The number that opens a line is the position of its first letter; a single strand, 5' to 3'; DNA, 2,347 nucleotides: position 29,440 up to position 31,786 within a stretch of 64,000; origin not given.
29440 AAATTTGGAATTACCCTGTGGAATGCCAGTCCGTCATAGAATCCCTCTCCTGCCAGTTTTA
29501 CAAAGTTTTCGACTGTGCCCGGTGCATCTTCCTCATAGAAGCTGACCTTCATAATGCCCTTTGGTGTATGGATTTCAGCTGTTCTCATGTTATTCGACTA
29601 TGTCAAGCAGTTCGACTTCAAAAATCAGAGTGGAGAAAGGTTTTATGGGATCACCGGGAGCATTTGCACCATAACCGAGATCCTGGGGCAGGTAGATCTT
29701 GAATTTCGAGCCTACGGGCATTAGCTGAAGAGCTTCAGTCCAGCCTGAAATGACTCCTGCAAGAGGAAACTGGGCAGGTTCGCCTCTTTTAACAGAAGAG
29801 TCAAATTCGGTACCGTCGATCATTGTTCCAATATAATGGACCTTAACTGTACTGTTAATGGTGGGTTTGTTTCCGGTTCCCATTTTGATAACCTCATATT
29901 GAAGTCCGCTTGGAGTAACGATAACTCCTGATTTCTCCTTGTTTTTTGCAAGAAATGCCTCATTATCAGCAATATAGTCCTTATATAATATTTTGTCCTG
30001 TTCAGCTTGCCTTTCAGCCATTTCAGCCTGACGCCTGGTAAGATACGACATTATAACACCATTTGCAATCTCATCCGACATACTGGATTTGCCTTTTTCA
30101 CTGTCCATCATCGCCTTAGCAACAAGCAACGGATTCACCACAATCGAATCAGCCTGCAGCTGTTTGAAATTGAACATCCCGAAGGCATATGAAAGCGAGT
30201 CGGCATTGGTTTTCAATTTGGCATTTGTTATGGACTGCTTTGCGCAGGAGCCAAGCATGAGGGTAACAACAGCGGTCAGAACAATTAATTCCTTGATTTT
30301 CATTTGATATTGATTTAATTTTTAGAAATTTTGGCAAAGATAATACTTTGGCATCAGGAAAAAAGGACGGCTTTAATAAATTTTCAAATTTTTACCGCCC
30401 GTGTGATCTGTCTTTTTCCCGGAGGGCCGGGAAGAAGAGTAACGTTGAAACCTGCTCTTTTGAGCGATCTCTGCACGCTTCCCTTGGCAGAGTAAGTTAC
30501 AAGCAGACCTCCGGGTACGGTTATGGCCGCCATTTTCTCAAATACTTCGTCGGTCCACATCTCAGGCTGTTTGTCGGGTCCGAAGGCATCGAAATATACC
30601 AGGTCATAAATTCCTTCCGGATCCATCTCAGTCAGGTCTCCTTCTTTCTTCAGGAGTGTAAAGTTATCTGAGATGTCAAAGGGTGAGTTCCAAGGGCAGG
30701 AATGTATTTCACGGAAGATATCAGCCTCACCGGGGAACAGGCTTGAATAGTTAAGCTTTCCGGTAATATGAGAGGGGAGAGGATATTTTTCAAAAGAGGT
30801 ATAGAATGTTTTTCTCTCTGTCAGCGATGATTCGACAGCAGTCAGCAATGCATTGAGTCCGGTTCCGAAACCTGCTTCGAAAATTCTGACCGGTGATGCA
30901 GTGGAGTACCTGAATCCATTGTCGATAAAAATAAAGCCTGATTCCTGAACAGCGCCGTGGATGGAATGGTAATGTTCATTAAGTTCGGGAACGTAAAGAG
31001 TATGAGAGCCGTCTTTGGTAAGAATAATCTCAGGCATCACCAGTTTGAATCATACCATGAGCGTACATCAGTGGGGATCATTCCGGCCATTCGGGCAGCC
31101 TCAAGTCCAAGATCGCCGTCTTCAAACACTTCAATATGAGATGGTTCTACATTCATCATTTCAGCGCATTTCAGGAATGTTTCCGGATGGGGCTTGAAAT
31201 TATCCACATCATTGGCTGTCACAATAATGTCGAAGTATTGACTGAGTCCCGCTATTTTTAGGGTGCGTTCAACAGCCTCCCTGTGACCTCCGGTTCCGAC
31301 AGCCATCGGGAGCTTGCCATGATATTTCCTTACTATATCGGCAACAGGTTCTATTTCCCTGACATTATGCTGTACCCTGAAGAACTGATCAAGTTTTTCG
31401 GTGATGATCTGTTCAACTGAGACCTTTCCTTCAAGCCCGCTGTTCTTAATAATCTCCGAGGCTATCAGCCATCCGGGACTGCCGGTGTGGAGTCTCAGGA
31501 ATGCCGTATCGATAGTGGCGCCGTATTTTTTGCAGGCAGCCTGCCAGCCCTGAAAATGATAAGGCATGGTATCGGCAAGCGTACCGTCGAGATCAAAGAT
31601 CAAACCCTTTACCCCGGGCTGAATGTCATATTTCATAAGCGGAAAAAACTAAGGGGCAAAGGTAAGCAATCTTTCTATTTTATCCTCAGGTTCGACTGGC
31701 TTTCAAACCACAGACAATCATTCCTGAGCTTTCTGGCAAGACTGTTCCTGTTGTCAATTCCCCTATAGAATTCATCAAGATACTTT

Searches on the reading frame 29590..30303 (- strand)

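Call 16: search_protein_families(library=pfam, proteins=[window:29590-30303:-], max_evalue=0.00001)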
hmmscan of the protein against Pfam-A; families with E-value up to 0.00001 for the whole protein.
window:29590-30303:- (237 aa): 2 families
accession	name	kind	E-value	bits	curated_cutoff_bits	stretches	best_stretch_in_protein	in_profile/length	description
PF00254.34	FKBP_C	-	4.5e-26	91.4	21.1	1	146-233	4-94/94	FKBP-type peptidyl-prolyl cis-trans isomerase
PF01346.23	FKBP_N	-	2.9e-19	70.1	22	1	35-138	2-97/97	Domain amino terminal to FKBP-type peptidyl-prolyl isomerase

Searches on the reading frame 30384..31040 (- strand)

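Call 16: search_protein_families(library=pfam, proteins=[window:30384-31040:-], max_evalue=0.00001)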
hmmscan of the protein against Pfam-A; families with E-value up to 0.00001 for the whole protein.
window:30384-31040:- (218 aa): 1 family
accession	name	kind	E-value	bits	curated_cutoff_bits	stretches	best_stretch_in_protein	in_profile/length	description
PF05430.17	Methyltransf_30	-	1.9e-22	79.9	22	1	137-217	45-123/124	S-adenosyl-L-methionine-dependent methyltransferase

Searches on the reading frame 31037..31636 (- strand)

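Call 17: search_protein_families(library=pfam, proteins=[window:31037-31636:-], max_evalue=0.00001)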
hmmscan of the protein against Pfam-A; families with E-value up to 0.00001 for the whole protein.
window:31037-31636:- (199 aa): 2 families
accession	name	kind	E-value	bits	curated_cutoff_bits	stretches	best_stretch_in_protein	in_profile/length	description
PF13419.12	HAD_2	-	6.2e-27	95.3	23.8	1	12-186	1-173/178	Haloacid dehalogenase-like hydrolase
PF00702.32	Hydrolase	-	8.4e-27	95.2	26.4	1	9-185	1-191/191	haloacid dehalogenase-like hydrolase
